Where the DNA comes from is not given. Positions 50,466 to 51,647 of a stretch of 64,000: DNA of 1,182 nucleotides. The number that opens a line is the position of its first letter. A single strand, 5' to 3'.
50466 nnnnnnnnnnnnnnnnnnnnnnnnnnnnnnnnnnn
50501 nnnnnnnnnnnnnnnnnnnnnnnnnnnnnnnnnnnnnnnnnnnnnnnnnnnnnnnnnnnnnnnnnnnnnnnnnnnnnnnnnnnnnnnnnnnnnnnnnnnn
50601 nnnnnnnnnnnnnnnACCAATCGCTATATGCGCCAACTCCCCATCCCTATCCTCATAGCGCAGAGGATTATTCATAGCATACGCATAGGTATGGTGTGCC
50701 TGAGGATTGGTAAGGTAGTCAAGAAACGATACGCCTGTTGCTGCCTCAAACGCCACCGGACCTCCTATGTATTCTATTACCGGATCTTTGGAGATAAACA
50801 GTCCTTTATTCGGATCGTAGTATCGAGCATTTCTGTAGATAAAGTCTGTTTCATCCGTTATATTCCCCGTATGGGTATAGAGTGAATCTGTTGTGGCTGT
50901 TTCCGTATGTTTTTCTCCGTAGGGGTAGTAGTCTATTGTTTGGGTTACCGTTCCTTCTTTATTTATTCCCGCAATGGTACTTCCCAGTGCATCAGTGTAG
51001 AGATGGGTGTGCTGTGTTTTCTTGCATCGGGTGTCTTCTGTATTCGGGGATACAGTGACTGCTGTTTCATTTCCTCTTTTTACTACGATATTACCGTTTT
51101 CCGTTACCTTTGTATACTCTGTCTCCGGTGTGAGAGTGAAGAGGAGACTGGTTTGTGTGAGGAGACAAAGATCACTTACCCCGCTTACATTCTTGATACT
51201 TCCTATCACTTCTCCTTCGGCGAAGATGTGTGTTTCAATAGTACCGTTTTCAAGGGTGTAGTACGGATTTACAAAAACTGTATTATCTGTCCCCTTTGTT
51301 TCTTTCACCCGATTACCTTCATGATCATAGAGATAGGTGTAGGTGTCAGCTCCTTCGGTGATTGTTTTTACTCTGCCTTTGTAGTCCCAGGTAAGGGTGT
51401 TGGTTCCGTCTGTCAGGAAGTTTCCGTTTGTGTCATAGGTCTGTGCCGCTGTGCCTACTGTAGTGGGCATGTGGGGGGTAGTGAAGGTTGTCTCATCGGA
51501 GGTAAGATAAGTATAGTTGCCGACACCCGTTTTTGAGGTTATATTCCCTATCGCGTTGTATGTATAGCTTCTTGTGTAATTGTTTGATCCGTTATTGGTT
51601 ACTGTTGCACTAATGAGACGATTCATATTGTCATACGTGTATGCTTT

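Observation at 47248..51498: Orphan RHS toxin-tip plus immunity cassette created by an 884-bp near-identical duplication, a toxin-switching substrate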

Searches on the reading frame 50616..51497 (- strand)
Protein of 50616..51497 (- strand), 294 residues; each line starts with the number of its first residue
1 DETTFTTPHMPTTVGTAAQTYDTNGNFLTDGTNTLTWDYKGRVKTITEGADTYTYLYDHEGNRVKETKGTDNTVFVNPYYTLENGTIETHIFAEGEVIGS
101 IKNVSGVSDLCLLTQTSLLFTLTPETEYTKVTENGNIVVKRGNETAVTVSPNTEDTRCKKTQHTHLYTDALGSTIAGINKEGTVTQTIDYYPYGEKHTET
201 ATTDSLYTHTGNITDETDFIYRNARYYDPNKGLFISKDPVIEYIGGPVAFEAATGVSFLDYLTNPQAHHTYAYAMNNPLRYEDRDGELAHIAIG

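Call 75: find_homologous_proteins(query=window:50616-51497:-, max_evalue=1e-10)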
Query seq(294 aa) (294 aa): 6 proteins with E <= 1e-10 among 715 candidates.
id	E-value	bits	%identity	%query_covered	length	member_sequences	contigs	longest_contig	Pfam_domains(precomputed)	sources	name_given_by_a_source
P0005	1.7e-190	650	99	100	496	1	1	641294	PF25023.2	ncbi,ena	-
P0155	2.4e-18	85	30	97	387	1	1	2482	PF05593.20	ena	-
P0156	9.9e-15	73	28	90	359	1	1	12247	PF05593.20,PF25023.2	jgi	jgi:RHS repeat-associated protein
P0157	2.8e-13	68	38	44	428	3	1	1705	PF25023.2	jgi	jgi:RHS repeat-associated protein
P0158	4.6e-12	64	31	45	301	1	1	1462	PF05593.20,PF25023.2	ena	-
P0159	1.3e-11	63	27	87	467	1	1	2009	-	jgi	-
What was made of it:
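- Tried and rejected: Search with the 294-aa core fragment: only the orphan itself, plus hits at 38% identity or less (call 75).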
